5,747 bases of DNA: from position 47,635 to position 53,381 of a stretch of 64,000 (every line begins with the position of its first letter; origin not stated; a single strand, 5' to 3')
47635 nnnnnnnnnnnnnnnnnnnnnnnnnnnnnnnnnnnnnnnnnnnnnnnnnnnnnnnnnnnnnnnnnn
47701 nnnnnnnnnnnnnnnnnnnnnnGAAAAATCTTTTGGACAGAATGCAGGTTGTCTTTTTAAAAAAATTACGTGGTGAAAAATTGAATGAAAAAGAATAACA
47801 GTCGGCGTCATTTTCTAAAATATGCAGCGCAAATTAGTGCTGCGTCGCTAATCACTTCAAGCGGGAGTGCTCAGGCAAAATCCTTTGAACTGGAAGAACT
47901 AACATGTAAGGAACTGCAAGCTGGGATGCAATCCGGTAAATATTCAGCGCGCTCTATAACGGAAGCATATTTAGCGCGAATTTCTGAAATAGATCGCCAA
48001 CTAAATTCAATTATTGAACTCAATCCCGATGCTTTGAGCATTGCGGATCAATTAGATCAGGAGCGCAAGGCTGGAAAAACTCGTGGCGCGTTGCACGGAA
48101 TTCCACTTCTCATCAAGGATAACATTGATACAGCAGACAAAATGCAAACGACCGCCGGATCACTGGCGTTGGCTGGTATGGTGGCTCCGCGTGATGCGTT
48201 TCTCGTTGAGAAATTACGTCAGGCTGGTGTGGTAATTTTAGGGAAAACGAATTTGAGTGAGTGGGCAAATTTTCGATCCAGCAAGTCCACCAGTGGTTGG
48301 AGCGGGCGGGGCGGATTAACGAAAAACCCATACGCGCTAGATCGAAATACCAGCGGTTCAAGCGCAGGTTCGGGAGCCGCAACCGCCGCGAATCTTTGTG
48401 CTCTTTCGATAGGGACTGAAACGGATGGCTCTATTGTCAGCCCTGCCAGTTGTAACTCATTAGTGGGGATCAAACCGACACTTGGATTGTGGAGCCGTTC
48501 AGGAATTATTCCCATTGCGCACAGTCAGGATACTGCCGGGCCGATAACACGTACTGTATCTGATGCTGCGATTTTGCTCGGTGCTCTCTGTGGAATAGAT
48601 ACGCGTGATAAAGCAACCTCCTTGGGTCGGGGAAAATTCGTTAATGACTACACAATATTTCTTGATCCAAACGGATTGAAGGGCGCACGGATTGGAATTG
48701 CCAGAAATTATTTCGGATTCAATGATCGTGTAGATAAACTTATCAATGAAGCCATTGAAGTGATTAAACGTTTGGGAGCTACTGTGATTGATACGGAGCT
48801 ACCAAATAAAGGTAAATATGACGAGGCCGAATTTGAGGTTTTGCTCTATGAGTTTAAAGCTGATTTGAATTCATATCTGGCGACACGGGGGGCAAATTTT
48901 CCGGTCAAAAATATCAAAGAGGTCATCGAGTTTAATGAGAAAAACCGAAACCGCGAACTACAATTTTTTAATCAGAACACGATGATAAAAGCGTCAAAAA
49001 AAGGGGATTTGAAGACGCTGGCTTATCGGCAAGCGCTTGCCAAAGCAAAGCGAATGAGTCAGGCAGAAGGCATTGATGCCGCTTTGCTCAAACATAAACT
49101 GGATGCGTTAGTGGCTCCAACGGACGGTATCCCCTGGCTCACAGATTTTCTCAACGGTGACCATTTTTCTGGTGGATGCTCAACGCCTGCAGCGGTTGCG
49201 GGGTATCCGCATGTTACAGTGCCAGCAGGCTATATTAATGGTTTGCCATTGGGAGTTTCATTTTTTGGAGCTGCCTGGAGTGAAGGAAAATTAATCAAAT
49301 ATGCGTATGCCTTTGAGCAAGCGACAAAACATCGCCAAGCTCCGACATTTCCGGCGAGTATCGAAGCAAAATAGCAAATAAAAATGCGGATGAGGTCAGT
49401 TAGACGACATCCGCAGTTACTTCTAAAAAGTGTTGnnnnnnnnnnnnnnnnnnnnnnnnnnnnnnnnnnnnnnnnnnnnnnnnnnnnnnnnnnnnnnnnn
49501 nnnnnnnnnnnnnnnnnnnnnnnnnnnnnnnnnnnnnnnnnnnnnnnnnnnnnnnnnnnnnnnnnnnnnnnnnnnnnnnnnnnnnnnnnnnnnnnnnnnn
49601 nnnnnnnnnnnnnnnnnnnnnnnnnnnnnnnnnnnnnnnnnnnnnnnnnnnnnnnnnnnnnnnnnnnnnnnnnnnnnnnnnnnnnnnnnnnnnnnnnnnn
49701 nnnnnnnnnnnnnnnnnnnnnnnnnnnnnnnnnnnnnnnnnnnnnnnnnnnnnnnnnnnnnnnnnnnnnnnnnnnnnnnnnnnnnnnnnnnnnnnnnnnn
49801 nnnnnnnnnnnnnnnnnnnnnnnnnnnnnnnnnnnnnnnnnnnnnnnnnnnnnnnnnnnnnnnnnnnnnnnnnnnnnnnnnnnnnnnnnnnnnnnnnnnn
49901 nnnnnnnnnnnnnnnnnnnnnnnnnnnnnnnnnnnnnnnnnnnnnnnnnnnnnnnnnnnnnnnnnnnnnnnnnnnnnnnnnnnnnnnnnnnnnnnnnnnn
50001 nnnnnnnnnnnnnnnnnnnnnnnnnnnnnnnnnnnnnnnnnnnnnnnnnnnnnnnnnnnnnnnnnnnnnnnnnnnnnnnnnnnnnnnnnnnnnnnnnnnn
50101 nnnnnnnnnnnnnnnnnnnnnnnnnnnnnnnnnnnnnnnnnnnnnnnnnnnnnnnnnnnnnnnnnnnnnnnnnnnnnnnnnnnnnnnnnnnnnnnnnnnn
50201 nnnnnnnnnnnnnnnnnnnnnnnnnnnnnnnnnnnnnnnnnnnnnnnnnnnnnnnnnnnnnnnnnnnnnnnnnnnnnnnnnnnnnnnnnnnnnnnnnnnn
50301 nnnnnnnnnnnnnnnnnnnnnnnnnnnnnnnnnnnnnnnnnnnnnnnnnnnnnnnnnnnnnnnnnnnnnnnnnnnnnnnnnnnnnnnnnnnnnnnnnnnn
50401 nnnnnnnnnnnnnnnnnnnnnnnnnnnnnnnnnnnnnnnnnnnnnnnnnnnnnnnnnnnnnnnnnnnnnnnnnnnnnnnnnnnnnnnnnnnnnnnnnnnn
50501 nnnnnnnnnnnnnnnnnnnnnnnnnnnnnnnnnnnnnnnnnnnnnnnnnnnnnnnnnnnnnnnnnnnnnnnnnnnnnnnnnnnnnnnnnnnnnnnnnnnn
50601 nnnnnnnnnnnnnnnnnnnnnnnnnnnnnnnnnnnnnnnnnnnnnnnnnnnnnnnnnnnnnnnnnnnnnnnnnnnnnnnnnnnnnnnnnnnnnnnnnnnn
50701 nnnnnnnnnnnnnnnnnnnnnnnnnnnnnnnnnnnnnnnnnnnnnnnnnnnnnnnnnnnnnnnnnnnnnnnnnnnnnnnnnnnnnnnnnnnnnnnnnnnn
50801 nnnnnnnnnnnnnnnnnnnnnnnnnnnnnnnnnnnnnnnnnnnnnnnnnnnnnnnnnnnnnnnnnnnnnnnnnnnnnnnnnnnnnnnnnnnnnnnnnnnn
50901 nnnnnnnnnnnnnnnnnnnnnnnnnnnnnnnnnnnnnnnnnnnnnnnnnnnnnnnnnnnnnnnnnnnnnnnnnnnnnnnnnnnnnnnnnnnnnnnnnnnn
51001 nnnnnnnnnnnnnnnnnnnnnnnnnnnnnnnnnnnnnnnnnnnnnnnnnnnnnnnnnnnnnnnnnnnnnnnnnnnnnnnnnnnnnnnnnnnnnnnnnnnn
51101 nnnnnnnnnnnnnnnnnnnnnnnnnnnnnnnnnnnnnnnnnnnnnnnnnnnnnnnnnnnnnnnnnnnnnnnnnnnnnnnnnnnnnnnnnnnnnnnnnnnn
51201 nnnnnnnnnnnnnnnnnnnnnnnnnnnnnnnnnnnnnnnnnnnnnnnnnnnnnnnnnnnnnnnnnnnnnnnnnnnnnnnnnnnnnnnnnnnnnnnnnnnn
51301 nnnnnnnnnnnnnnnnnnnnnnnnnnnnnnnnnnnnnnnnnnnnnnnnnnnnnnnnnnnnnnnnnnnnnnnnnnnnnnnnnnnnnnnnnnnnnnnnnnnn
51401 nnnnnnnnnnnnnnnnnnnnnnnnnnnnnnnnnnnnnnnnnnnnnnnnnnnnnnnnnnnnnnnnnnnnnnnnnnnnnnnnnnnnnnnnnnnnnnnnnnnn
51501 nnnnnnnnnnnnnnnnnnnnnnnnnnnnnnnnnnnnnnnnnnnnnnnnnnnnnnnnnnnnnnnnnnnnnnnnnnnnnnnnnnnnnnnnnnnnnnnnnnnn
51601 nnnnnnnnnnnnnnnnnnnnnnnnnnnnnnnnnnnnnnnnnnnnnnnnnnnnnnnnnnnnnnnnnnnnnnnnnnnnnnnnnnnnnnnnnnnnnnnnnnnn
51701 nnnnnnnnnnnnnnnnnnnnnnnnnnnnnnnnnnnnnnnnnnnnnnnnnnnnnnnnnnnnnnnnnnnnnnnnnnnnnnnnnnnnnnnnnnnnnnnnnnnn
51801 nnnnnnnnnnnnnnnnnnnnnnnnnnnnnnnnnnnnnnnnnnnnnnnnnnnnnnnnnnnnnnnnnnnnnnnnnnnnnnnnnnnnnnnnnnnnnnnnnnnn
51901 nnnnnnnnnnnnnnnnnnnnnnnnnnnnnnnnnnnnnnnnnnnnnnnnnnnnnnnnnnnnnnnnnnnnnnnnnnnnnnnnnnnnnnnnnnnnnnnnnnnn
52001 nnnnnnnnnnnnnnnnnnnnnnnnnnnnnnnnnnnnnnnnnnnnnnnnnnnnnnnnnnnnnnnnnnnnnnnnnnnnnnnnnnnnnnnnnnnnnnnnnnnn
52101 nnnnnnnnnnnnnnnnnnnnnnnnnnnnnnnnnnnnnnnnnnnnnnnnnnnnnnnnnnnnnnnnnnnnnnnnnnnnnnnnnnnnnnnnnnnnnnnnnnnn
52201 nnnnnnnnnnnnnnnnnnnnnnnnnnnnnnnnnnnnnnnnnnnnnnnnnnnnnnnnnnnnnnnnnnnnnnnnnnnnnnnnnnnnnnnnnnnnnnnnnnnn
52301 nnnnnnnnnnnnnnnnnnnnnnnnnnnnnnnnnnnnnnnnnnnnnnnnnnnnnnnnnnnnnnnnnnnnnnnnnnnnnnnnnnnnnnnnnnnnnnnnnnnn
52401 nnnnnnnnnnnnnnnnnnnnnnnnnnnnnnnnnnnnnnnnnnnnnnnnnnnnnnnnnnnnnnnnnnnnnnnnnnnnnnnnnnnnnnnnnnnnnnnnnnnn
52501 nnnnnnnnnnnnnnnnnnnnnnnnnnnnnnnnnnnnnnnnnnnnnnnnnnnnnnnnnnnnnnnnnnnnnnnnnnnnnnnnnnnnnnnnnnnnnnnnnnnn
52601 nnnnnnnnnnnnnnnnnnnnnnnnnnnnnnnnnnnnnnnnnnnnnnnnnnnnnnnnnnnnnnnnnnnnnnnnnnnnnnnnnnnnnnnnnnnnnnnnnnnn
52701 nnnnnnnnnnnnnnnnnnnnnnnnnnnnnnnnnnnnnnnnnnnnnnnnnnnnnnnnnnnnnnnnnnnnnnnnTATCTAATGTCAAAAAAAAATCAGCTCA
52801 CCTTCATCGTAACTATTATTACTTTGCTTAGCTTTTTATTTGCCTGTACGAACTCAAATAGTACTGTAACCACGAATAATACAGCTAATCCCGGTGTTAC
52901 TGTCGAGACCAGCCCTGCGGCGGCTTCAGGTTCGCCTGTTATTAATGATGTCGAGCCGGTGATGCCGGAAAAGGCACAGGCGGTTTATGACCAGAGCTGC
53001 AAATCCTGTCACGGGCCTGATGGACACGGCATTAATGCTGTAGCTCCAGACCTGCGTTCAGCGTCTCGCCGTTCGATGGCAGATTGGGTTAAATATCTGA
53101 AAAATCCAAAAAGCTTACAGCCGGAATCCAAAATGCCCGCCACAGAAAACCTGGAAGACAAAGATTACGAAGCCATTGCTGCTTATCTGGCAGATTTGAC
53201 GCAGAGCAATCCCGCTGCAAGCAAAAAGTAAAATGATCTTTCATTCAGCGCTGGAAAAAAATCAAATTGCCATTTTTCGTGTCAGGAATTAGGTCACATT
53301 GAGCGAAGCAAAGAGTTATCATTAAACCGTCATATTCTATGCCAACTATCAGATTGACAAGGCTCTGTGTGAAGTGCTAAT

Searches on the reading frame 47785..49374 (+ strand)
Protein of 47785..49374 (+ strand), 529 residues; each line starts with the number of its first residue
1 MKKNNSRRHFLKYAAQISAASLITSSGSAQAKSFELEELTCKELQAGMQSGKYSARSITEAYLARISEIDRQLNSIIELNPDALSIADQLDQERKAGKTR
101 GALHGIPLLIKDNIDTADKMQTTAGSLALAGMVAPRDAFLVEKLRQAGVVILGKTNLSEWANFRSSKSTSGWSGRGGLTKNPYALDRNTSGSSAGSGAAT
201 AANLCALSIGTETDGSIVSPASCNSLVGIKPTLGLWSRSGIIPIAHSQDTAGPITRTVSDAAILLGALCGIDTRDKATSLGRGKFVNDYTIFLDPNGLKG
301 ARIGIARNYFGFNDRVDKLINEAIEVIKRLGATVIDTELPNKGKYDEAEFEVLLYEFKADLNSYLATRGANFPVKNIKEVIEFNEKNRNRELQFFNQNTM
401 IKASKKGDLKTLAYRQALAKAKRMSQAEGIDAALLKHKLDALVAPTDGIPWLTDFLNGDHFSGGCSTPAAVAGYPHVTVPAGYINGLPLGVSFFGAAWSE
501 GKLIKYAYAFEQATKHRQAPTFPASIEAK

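Call 4: search_protein_families(library=pfam, proteins=[window:47785-49374:+], max_evalue=0.01)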
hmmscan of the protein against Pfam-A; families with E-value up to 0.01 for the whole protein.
window:47785-49374:+ (529 aa): 1 family
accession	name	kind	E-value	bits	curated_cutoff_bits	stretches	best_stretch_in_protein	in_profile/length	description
PF01425.27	Amidase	-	6.4e-97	325.8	27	1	58-503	2-444/445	Amidase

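Call 5: search_protein_families(library=ncbifam, proteins=[window:47785-49374:+], max_evalue=0.01)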
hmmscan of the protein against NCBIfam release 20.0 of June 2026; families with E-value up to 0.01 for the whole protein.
window:47785-49374:+ (529 aa): 26 families (the best 25 are shown)
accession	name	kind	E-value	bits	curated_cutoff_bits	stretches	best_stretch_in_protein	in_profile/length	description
NF006006.0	PRK08137.1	equivalog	3.2e-219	729.1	534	1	10-527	6-524/529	amidase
NF005300.0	PRK06828.1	subfamily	2.4e-168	560.6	494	1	36-521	10-489/491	amidase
NF005219.0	PRK06707.1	equivalog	4.4e-111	371.9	498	1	28-520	60-534/536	amidase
NF005688.0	PRK07488.1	equivalog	1.5e-79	268.2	532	1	32-520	4-472/474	indoleacetamide hydrolase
NF008874.0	PRK11910.1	equivalog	8.5e-76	255.7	680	1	44-521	170-613/615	amidase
TIGR00132.1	gatA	equivalog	4.1e-70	236.8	481.1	1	48-515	5-465/466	Asp-tRNA(Asn)/Glu-tRNA(Gln) amidotransferase subunit GatA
NF006631.0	PRK09201.1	equivalog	9e-58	196.1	461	2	36-341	4-299/466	AtzE family amidohydrolase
NF005565.0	PRK07235.1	subfamily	1.4e-54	185.7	545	1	94-518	79-505/506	amidase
TIGR02715.1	amido_AtzE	subfamily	3.2e-54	184.6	425.75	1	43-350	4-301/452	AtzE family amidohydrolase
NF004815.0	PRK06169.1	equivalog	1.6e-52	178.6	506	1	34-359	5-321/471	amidase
NF005686.0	PRK07486.1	subfamily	1.1e-51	176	465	2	33-336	8-307/486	amidase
NF005687.0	PRK07487.1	subfamily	2e-50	172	428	1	38-369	7-329/468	amidase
NF005127.0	PRK06565.1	equivalog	1e-49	169.5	575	2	33-274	3-246/570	amidase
NF005450.0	PRK07042.1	equivalog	1.4e-49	168.8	458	1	35-518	3-456/464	amidase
NF004816.0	PRK06170.1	equivalog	1.7e-47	162.2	503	1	36-278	9-252/493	amidase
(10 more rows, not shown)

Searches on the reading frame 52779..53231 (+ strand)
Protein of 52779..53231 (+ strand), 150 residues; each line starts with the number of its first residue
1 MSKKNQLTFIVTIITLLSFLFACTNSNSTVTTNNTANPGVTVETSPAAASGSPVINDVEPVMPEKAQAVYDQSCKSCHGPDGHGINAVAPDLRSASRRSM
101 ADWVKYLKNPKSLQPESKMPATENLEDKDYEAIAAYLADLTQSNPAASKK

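Call 67: search_protein_families(library=pfam, proteins=[window:52779-53231:+], max_evalue=0.000001)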
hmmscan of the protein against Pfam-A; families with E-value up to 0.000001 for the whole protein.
window:52779-53231:+ (150 aa): 2 families
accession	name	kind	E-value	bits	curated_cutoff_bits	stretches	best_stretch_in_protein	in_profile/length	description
PF00034.26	Cytochrom_C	-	1.6e-11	45.8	21.3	1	64-140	2-89/90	Cytochrome c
PF13442.11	Cytochrome_CBB3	-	8.7e-11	42.4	27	1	64-137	4-68/68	Cytochrome C oxidase, cbb3-type, subunit III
